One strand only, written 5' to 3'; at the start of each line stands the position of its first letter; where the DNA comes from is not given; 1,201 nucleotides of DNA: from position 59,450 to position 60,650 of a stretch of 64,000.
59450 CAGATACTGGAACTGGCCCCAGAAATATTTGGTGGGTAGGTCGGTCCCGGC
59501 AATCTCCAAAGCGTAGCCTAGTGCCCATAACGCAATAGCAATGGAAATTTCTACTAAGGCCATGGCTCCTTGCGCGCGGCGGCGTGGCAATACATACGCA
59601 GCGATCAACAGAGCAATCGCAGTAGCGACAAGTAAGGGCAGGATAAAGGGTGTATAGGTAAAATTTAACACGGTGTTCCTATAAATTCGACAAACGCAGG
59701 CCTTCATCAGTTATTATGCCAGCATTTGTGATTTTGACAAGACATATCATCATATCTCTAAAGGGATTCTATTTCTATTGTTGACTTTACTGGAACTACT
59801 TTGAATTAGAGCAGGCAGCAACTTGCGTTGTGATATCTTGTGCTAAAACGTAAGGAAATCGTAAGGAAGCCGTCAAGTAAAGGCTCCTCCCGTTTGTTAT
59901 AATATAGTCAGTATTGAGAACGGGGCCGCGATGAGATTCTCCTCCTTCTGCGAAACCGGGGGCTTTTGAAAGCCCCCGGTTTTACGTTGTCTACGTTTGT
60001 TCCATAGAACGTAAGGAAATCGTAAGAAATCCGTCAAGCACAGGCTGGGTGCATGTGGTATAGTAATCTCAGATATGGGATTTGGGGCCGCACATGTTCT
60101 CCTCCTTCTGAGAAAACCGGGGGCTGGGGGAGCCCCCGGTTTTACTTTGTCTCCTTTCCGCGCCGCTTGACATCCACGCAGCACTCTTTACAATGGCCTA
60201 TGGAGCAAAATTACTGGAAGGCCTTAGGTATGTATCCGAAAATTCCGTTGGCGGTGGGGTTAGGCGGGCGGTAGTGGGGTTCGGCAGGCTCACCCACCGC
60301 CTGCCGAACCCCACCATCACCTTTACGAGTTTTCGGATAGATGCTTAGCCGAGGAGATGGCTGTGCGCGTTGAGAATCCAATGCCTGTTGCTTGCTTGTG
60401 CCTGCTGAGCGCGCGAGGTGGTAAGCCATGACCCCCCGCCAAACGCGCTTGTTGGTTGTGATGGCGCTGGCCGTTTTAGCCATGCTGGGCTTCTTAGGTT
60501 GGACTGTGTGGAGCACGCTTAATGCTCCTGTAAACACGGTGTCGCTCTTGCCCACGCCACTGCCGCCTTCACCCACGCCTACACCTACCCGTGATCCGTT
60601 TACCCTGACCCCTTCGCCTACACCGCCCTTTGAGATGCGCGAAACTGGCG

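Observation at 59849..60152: Tandem pair of compact sRNA-like units with direct-repeat operator, -10 box, CU-rich anti-SD core and intrinsic terminator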

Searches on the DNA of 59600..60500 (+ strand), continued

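Call 38: search_with_rna_model(model_id=R1, sources=[window, L004, L047, L081, L083, L084, L085, L086, L088, L089, L091, L092, L094, L097, L102, L104, L105, L106, L108, L110, L111, L114, L116, L117, L118, L119, L120, L122, L123, L124, L126, L132, L134, L135, L137, L139, L143, L144, L146, L147, L149, L151, L153, L156, L157, L159, L161, L162, L163, L165, L168, L169, L170, L171, L176], max_evalue=1e-7, make_alignment=true)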
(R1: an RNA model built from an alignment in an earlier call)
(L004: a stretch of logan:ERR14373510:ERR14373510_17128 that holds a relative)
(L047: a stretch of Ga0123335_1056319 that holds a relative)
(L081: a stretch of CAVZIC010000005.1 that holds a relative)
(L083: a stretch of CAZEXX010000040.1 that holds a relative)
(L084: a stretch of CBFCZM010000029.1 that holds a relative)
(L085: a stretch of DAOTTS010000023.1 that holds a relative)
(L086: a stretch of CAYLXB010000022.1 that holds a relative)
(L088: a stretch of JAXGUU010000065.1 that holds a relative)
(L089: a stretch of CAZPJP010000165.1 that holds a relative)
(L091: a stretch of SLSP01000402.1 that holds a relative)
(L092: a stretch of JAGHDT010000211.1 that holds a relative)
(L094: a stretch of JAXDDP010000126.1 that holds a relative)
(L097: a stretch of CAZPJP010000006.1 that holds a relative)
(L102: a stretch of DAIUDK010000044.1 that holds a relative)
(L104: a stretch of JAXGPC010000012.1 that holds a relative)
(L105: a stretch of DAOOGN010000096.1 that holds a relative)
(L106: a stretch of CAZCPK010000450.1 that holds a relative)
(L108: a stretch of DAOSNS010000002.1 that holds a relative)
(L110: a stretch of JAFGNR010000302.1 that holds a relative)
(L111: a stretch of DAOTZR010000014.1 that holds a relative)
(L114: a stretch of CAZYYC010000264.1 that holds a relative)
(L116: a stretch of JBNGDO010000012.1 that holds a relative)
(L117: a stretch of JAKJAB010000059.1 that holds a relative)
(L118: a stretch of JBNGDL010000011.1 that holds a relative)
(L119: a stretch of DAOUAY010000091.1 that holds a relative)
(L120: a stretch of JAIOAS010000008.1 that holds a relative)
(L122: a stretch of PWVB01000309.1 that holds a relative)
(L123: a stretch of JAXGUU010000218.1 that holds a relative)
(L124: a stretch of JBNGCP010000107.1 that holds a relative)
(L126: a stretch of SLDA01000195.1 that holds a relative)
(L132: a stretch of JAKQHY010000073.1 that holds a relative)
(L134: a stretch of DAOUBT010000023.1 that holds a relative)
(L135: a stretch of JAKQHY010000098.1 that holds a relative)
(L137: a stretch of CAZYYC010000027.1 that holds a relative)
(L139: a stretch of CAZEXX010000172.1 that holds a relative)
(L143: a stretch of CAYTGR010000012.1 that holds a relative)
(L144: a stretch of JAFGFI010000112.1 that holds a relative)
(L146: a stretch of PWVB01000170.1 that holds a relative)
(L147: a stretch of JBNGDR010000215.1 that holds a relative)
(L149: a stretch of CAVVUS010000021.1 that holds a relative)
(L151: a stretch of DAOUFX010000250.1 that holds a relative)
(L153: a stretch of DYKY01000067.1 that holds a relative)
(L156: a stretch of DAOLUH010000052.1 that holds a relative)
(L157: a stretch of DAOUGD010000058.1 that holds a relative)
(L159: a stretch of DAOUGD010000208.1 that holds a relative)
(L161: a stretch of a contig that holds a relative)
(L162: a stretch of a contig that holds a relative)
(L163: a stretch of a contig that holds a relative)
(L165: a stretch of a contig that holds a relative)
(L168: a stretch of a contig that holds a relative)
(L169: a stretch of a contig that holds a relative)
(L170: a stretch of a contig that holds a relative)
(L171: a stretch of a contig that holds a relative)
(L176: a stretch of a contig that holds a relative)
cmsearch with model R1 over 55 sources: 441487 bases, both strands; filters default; matches with E-value up to 1e-7: 62.
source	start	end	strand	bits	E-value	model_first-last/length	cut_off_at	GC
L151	5257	5336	-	90.5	3.1e-27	1-77/77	no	0.59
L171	7530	7610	+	87.2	3.6e-26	1-77/77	no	0.54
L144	5182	5258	+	86.3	7.1e-26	1-77/77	no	0.57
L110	174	249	-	86.2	7.8e-26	1-77/77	no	0.57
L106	2842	2917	+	85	1.9e-25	1-77/77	no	0.58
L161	2995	3072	-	85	1.9e-25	1-77/77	no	0.55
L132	7479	7559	-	84.2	3.5e-25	1-77/77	no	0.56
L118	1289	1367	-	83.2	7.2e-25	1-77/77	no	0.58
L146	7600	7677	-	82.7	1.1e-24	1-77/77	no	0.56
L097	1180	1257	-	82.5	1.3e-24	1-77/77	no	0.56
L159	5872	5952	+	82.1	1.6e-24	1-77/77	no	0.57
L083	4041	4117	+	81.7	2.3e-24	1-77/77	no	0.57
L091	4700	4784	-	80.7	4.8e-24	1-77/77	no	0.54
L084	3906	3981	+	79.4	1.3e-23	1-77/77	no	0.61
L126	3778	3854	+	79.2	1.5e-23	1-77/77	no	0.64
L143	4860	4937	-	77.4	5.9e-23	1-77/77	no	0.59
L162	3247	3330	+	76.3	1.4e-22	1-77/77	no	0.57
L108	3808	3891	+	76.1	1.6e-22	1-77/77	no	0.56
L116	5681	5764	+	75.1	3.3e-22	1-77/77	no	0.51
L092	7294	7370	-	74.9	4e-22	1-77/77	no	0.55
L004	137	214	+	74.7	4.6e-22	1-77/77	no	0.58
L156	2526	2606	+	73.8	9.1e-22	1-77/77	no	0.57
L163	5415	5495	-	73.8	9.1e-22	1-77/77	no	0.57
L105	7564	7646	+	73.8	9.3e-22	1-77/77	no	0.54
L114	5705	5781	-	72.9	1.8e-21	1-77/77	no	0.58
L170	5338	5413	-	72.6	2.2e-21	1-77/77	no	0.67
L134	1038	1114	+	72.5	2.5e-21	1-77/77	no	0.6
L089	262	340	-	72.3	2.9e-21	1-77/77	no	0.62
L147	4228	4303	-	72.1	3.2e-21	1-77/77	no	0.58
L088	433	510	+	72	3.5e-21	1-77/77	no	0.58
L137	2465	2542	+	72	3.5e-21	1-77/77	no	0.58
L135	4987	5062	+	71.9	3.8e-21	1-77/77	no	0.53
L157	7049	7124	-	71.9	3.8e-21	1-77/77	no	0.53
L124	3811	3889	-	71.7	4.3e-21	1-77/77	no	0.63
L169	1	79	-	71.2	6.4e-21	1-77/77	no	0.62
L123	1193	1269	+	70.9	8.2e-21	1-77/77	no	0.58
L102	2167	2248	+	70.8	8.5e-21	1-77/77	no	0.59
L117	1168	1249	-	70.8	8.5e-21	1-77/77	no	0.59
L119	5316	5397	+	70.8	8.5e-21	1-77/77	no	0.59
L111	1994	2070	+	70.6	1e-20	1-77/77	no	0.61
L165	445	531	+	70.1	1.5e-20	1-77/77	no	0.54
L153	3985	4066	-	70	1.6e-20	1-77/77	no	0.59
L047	1076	1153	-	69.1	3.2e-20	1-77/77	no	0.63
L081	7836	7912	+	68.9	3.8e-20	1-77/77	no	0.57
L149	1504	1580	+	68.9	3.8e-20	1-77/77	no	0.57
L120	309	390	-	68.3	6e-20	1-77/77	no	0.59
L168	3003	3081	+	66.9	1.6e-19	1-77/77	no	0.63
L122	675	753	+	66.7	2e-19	1-77/77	no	0.62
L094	7531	7608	+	66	3.3e-19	1-77/77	no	0.56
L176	5610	5684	+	65.7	4.2e-19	1-77/77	no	0.53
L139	6656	6735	-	65.4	5.2e-19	1-77/77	no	0.61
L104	3995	4074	+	62.2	6.1e-18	1-77/77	no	0.57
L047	138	217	-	59.6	4.2e-17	1-77/77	no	0.54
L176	5447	5522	+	53.8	3.4e-15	1-77/77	no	0.59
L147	4026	4105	-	52.6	8.6e-15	1-77/77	no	0.59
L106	3042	3124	+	50.6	3.8e-14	1-77/77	no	0.47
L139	5640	5719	-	41.9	2.7e-11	1-77/77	no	0.46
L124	3637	3721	-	37.9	5.9e-10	1-77/77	no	0.6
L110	1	62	-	35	5e-09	1-57/77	3'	0.58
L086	3929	4006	+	32.9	2.4e-08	1-77/77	no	0.56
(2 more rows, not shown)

Alignment A5: 62 matches aligned to the model, 106 columns, each read 5' to 3' on its own strand. Consensus structure (alignment columns), stored with it:
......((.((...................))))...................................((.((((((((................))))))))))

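Call 42: search_rna_families(sources=[L153, L119, L092, L108, L151, L171, L176, L106, L147, L124, L135, L139, L047, L086, L085], threshold=gathering)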
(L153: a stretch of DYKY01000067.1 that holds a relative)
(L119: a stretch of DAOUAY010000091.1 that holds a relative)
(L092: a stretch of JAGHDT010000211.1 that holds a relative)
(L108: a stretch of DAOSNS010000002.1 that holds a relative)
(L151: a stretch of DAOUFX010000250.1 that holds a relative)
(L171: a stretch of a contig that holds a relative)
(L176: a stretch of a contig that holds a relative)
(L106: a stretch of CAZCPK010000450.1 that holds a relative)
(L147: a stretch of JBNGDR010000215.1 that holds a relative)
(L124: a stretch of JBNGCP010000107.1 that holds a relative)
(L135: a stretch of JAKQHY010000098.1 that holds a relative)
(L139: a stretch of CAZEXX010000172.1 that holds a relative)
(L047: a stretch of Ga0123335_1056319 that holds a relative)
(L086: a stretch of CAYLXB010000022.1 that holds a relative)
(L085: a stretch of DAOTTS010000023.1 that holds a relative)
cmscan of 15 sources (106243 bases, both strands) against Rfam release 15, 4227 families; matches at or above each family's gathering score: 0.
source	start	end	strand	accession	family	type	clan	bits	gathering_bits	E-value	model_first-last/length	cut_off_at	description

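Call 79: search_with_rna_model(model_id=R1, sources=[L177, L179, L180, L181, L182, L183], max_evalue=0.01, show_alignments=3)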
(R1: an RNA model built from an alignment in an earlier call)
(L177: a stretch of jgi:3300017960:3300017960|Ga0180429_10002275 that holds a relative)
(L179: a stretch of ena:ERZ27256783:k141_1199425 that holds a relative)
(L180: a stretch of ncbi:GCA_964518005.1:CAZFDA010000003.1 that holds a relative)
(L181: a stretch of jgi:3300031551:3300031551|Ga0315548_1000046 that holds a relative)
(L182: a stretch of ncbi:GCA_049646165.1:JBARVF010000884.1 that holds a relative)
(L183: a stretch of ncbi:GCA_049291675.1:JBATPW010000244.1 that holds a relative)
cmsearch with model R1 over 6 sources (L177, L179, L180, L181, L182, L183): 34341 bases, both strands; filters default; matches with E-value up to 0.01: 1.
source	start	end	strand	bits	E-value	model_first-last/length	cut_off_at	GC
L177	2358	2437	+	62.6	3.4e-19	1-77/77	no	0.64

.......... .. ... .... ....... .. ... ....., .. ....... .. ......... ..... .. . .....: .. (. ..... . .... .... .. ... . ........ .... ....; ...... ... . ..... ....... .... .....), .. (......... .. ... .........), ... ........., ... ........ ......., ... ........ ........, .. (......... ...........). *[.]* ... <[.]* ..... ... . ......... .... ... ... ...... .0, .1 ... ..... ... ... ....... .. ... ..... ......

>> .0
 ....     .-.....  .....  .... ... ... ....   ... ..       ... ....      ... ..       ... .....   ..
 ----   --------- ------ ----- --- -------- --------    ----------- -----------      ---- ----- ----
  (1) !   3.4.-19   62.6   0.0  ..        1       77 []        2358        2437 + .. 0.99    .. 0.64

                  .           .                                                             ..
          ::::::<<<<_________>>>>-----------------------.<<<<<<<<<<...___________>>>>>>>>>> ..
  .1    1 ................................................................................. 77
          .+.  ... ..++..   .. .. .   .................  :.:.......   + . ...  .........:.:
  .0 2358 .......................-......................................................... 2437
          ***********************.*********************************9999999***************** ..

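Call 85: search_with_rna_model(model_id=R1, sources=[L184, L185, L186, L187], max_evalue=0.01)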
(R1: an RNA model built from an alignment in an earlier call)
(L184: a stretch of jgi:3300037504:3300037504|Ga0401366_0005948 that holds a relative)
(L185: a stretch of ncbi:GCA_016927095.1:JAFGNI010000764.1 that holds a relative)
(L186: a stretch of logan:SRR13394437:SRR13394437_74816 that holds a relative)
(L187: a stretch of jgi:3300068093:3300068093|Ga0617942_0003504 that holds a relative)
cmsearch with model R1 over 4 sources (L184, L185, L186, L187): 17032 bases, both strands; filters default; matches with E-value up to 0.01: 10.
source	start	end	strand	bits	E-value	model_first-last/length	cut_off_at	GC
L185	1859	1935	+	71.8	1.6e-22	1-77/77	no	0.66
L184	1851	1926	+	59.7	1.5e-18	1-77/77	no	0.61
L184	2832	2908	+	59.5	1.8e-18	1-77/77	no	0.55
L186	12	62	+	55.1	5e-17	28-77/77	no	0.65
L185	2848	2923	+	48.8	5.6e-15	1-77/77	no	0.59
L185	1904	1935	-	16.7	0.0002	47-77/77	no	0.78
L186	31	65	-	15.1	0.00068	44-77/77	no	0.71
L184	2877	2911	-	13.2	0.0029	44-77/77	no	0.69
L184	1895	1962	-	12.6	0.0046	1-77/77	no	0.72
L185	2892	2926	-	12.2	0.0063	44-77/77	no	0.71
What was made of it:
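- Six more were found later next to the regulator gene (calls 79, 85).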

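Call 90: search_with_rna_model(model_id=R1, sources=[L188], max_evalue=0.1)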
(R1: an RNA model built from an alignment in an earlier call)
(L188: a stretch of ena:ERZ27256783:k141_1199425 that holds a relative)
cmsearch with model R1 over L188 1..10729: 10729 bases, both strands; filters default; matches with E-value up to 0.1: 0.
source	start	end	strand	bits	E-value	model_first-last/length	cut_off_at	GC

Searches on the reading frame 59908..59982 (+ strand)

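Call 51: search_protein_families(library=pfam, proteins=[L168:1782-2936:-, L168:3104-3934:-, L170:3954-5321:-], max_evalue=0.00001)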
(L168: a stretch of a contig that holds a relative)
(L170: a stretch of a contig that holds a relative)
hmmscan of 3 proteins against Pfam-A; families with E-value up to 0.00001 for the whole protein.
L168:1782-2936:- (384 aa): 1 family
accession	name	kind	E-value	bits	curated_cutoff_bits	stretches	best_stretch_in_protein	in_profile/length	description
PF14307.12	Glyco_tran_WbsX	-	1.8e-48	166.2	25.1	1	10-373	2-348/350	Glycosyltransferase WbsX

L168:3104-3934:- (276 aa): 1 family
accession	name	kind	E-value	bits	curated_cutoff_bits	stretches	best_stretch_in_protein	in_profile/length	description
PF04165.18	DUF401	-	2e-25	90.4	24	1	16-271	144-388/393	Protein of unknown function (DUF401)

L170:3954-5321:- (455 aa): 1 family
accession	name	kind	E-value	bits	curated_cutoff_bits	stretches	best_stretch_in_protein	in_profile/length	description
PF01041.23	DegT_DnrJ_EryC1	-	8.5e-94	315.1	19.8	1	70-442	5-358/360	DegT/DnrJ/EryC1/StrS aminotransferase family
